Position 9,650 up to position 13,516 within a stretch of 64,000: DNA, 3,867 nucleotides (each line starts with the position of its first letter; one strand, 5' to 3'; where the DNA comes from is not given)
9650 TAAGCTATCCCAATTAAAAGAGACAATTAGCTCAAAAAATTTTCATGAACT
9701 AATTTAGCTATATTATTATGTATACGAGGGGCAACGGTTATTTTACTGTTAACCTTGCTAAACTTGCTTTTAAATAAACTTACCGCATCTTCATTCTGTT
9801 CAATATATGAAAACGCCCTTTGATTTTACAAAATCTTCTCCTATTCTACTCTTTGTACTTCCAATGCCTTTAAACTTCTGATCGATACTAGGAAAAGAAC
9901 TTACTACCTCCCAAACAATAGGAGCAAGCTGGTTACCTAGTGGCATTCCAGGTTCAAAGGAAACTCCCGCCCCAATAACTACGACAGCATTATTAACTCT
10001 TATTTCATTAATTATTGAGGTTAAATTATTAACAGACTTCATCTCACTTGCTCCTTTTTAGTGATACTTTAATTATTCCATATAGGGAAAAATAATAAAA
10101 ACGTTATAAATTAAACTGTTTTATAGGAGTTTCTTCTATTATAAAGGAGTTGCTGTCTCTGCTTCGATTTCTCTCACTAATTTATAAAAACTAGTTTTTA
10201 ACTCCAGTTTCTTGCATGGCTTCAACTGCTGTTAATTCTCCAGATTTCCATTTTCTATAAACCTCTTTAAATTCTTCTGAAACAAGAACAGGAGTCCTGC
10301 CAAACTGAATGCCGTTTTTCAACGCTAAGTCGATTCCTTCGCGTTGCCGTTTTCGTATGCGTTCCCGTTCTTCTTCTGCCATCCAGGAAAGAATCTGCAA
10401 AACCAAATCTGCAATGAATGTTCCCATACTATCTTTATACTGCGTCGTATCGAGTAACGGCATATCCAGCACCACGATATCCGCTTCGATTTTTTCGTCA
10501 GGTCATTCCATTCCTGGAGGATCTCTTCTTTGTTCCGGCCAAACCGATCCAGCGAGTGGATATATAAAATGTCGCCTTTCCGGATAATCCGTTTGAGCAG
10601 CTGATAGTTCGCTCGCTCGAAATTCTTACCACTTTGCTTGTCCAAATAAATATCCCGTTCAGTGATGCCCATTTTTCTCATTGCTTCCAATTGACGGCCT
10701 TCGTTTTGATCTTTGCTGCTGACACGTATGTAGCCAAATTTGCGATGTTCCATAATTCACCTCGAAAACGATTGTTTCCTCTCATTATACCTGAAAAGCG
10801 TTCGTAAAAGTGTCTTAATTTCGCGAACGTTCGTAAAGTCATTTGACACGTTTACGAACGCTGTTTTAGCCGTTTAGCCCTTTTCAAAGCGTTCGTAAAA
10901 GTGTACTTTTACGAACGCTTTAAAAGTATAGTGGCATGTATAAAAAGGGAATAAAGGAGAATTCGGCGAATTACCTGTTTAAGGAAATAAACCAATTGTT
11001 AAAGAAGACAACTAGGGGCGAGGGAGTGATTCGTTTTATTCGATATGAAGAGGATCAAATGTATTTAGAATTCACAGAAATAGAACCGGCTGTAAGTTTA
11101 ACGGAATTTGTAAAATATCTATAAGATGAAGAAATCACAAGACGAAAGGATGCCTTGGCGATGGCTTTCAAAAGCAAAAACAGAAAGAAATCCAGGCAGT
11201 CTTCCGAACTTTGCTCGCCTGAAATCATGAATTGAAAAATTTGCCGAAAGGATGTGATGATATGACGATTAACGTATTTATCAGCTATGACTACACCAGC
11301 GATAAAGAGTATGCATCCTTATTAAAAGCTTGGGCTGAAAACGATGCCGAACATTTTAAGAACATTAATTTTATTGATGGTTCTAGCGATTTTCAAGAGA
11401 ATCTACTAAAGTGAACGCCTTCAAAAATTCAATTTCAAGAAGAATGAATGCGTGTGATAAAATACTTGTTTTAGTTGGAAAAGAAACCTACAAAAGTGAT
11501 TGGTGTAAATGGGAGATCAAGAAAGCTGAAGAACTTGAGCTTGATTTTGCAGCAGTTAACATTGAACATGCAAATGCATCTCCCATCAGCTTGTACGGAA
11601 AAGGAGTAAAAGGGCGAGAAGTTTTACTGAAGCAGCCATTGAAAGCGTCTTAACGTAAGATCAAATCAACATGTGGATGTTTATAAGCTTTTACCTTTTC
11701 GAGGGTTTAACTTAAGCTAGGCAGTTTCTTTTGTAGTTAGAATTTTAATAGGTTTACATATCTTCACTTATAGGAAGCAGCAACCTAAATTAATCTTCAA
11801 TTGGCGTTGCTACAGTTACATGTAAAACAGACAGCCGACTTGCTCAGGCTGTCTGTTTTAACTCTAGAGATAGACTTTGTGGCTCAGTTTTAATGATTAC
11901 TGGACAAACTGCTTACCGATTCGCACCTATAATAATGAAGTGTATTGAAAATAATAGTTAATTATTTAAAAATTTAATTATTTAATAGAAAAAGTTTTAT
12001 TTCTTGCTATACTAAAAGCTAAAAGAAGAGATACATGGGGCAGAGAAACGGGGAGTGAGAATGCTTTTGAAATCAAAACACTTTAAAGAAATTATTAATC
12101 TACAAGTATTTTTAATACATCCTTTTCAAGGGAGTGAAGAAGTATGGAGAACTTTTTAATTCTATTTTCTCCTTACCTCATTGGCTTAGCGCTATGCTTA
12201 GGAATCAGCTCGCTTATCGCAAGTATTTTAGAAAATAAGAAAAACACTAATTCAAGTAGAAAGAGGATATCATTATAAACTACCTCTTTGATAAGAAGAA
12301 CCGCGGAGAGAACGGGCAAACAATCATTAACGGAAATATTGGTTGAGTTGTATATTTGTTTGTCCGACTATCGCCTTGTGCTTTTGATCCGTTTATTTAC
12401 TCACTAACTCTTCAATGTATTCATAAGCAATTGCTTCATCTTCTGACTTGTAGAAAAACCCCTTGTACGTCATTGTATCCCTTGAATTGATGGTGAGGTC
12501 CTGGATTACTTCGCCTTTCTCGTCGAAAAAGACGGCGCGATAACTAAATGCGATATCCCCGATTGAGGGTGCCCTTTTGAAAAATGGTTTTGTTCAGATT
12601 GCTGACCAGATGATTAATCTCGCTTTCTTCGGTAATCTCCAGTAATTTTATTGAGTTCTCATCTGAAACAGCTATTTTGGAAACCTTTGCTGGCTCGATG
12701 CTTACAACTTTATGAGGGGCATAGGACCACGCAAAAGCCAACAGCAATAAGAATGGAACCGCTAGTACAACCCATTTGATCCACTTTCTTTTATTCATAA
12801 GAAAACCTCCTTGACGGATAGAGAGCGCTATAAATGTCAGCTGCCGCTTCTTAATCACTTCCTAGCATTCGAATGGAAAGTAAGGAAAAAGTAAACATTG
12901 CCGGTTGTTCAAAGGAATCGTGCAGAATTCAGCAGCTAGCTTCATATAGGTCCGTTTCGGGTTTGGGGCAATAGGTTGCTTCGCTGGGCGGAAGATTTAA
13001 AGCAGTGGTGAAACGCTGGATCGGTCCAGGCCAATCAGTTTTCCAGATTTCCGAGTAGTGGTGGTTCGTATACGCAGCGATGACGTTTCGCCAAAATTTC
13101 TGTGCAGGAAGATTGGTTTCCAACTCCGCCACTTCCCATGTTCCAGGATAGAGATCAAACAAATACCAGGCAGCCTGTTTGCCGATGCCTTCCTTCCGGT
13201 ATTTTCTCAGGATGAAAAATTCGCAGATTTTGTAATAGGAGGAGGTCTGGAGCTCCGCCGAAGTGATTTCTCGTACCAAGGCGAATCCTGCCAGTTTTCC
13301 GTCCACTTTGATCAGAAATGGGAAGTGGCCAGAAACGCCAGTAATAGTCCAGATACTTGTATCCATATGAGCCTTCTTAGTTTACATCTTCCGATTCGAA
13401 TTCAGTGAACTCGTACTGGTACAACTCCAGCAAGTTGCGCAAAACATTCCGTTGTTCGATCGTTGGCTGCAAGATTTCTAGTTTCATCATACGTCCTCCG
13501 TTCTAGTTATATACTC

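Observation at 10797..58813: Two copies of the same resolvase res core palindrome, in inverted orientation 48 kb apart, bracket the entire metal-resistance island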

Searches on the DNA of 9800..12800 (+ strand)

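Call 6: search_dna_similar(query=window:9800-12800:+, collection=plasmids, mode=near, max_rows=25)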
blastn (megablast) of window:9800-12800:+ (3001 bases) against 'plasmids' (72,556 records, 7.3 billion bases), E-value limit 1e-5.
Records with a match: 24; places in all: 27; records where one place covers at least 80% of the query: 0.
Best place of each record, by identity: 90-95% 2; 80-90% 22.
By first word of the organism name: Planococcus 8; Proteus 8; Escherichia 3; Sporosarcina 1; Staphylococcus 1; Pasteurella 1; Providencia 1; Salmonella 1.
By predicted mobility (MOB-suite, as given by PLSDB): non-mobilizable 12; mobilizable 7; conjugative 5.
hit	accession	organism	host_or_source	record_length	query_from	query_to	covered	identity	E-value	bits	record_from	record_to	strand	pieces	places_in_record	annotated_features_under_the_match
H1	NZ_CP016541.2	Planococcus versutus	soil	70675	320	1122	27%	87.6%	0e+0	931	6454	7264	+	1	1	recombinase family protein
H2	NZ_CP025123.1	Planococcus sp. MB-3u-03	-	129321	332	1122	26%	87.4%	0e+0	909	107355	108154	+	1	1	recombinase family protein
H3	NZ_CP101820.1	Planococcus maritimus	-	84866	329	1120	26%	85.3%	0e+0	817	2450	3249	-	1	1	recombinase family protein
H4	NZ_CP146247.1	Sporosarcina psychrophila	cell culture,Middle part of the water ...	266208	322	1130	27%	82.3%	0e+0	697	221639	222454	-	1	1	recombinase family protein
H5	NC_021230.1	Staphylococcus aureus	Homo sapiens,blood culture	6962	377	1120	25%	88.4%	0e+0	900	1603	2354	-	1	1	recombinase family protein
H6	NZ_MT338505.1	Pasteurella multocida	-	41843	377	1120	25%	88.4%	0e+0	900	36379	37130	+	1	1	recombinase family protein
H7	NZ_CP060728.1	Providencia rettgeri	duck,intestine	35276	377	1120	25%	88.4%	0e+0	900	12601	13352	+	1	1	recombinase family protein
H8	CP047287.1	Proteus terrae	goose,faeces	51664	377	1120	25%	88.4%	0e+0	900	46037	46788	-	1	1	recombinase family protein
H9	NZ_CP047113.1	Proteus mirabilis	swine,single cell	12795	377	1120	25%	88.4%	0e+0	900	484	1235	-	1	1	recombinase family protein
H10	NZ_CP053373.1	Proteus terrae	goose faeces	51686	377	1120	25%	88.4%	0e+0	900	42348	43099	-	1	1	recombinase family protein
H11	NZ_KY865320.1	Escherichia coli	Pig,feces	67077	377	1120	25%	88.4%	0e+0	900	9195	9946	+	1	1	recombinase family protein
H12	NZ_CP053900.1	Proteus mirabilis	duck,intestine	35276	377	1120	25%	88.4%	0e+0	900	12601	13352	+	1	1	recombinase family protein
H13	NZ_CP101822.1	Planococcus maritimus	cell culture,water sediments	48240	377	1122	25%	85.1%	0e+0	760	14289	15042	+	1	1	recombinase family protein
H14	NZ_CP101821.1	Planococcus maritimus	cell culture,water sediments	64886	382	1122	25%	85.2%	0e+0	761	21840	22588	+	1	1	recombinase family protein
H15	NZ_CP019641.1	Planococcus lenghuensis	whole organism,crude oil-contamination ...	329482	328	1068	25%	85.2%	0e+0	758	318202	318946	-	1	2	recombinase family protein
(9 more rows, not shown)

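Call 9: get_annotated_region(hit=H1, flank=5000)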
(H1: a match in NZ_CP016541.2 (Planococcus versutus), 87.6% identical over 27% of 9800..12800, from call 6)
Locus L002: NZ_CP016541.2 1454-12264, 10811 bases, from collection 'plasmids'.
description: Planococcus versutus strain L10.15 plasmid pPS15-1, complete sequence
organism: Planococcus versutus (NCBI taxid 1302659)
taxonomy: Bacteria; Bacillota; Bacilli; Bacillales; Planococcaceae; Planococcus; Planococcus versutus
host: -; source: soil; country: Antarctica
typing (MOB-suite, as given by PLSDB): mobilizable; relaxase MOBP
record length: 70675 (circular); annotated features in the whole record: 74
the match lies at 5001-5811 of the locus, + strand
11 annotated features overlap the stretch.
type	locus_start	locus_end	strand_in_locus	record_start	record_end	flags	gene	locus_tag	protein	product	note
CDS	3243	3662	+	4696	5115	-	-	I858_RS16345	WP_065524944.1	hypothetical protein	-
CDS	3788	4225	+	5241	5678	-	-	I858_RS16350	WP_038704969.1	hypothetical protein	-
CDS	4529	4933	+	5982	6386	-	-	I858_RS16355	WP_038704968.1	PBECR4 domain-containing protein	-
CDS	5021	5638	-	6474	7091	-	-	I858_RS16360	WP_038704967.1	recombinase family protein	GO:0006310 - DNA recombination [Evidence IEA]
CDS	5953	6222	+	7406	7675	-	-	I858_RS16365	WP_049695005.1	hypothetical protein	-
CDS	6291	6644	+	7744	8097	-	-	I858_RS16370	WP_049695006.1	hypothetical protein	-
CDS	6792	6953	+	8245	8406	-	-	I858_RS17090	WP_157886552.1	hypothetical protein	-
CDS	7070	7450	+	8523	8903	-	-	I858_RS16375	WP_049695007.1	hypothetical protein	-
CDS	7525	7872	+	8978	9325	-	-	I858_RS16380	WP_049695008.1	hypothetical protein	-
CDS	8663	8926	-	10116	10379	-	-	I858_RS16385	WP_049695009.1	hypothetical protein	-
CDS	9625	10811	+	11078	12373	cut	-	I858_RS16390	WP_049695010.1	histidine--tRNA ligase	-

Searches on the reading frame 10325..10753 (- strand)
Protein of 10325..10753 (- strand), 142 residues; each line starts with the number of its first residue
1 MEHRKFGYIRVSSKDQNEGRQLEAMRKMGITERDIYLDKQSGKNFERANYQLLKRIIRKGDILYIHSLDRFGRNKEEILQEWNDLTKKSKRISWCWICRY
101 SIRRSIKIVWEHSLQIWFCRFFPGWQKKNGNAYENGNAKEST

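Call 23: search_protein_families(library=pfam, max_evalue=0.01, proteins=[window:10325-10753:-])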
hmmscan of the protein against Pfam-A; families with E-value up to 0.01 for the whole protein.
window:10325-10753:- (142 aa): 1 family
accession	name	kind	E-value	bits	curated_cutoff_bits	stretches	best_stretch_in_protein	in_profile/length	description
PF00239.26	Resolvase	-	4.8e-16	59.6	23.3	1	6-89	2-93/145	Resolvase, N terminal domain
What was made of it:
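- On Small serine recombinase (resolvase) with res site: Pfam PF00239, E=4.8e-16, on 10325-10753 (call 23).
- Checked: Site A lies 137 bp upstream of the start codon (10753) of a minus-strand serine recombinase (Pfam Resolvase, E=4.8e-16, call 23).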

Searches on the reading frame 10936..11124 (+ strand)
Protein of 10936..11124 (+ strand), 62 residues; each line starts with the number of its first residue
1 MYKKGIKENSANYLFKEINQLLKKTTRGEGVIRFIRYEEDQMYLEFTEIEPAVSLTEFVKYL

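Call 23: search_protein_families(library=pfam, max_evalue=0.01, proteins=[window:10936-11124:+])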
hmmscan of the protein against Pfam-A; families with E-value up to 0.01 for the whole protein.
window:10936-11124:+ (62 aa): 1 family
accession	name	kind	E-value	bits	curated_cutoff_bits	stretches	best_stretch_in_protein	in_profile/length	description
PF08952.17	DUF1866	-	0.0088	16.4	23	1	16-55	48-86/146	Domain of unknown function (DUF1866)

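Call 34: find_encoding_contigs(protein=window:10936-11124:+, flank=6000, max_places=10)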
Protein window:10936-11124:+ (62 aa): no gene with exactly this product is on record in the collection.

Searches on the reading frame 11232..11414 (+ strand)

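Call 23: search_protein_families(library=pfam, max_evalue=0.01, proteins=[window:11232-11414:+])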
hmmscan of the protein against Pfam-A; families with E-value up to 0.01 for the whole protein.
window:11232-11414:+ (60 aa): 1 family
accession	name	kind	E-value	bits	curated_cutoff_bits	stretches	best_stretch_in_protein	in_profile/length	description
PF08937.16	ThsB_TIR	-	0.00077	20.3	21.2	1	16-51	1-33/100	Thoeris protein ThsB, TIR-like domain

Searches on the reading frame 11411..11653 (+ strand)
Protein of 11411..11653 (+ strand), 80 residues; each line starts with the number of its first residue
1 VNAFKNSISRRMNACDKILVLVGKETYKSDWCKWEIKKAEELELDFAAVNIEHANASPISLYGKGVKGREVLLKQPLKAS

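Call 23: search_protein_families(library=pfam, max_evalue=0.01, proteins=[window:11411-11653:+])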
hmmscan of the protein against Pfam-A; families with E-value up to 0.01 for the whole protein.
window:11411-11653:+ (80 aa): 2 families
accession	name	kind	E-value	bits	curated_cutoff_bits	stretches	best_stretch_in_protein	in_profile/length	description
PF08937.16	ThsB_TIR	-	4.1e-10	40.4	21.2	1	3-54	47-98/100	Thoeris protein ThsB, TIR-like domain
PF13676.11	TIR_2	-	0.0011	19.9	28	1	4-53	40-93/122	TIR domain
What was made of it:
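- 10936..11850 (+): First cargo module after site A: a small ORF and a ThsB-type TIR gene (11232-11653, frameshifted), followed by the module-end motif at about 11753 and a hairpin. Pfam ThsB_TIR, E=4e-10 (call 23).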

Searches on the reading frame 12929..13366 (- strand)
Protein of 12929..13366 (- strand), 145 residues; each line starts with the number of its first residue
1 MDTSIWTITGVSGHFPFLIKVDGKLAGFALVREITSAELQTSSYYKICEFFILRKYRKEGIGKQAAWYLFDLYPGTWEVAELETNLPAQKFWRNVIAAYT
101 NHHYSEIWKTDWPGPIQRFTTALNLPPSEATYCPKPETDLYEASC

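Call 23: search_protein_families(library=pfam, max_evalue=0.01, proteins=[window:12929-13366:-])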
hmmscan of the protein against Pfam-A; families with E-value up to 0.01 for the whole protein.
window:12929-13366:- (145 aa): 3 families
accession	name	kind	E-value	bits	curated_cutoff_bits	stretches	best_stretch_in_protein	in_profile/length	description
PF00583.31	Acetyltransf_1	-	1.4e-08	35.5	20.7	1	14-93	33-113/116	Acetyltransferase (GNAT) family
PF13673.13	Acetyltransf_10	-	0.0028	18.1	23.6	1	15-64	32-71/128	Acetyltransferase (GNAT) domain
PF13508.13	Acetyltransf_7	-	0.0039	18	27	1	17-92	6-77/84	Acetyltransferase (GNAT) domain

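Call 78: find_encoding_contigs(protein=window:12929-13366:-, flank=8000, max_places=6)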
Protein window:12929-13366:- (145 aa): no gene with exactly this product is on record in the collection.
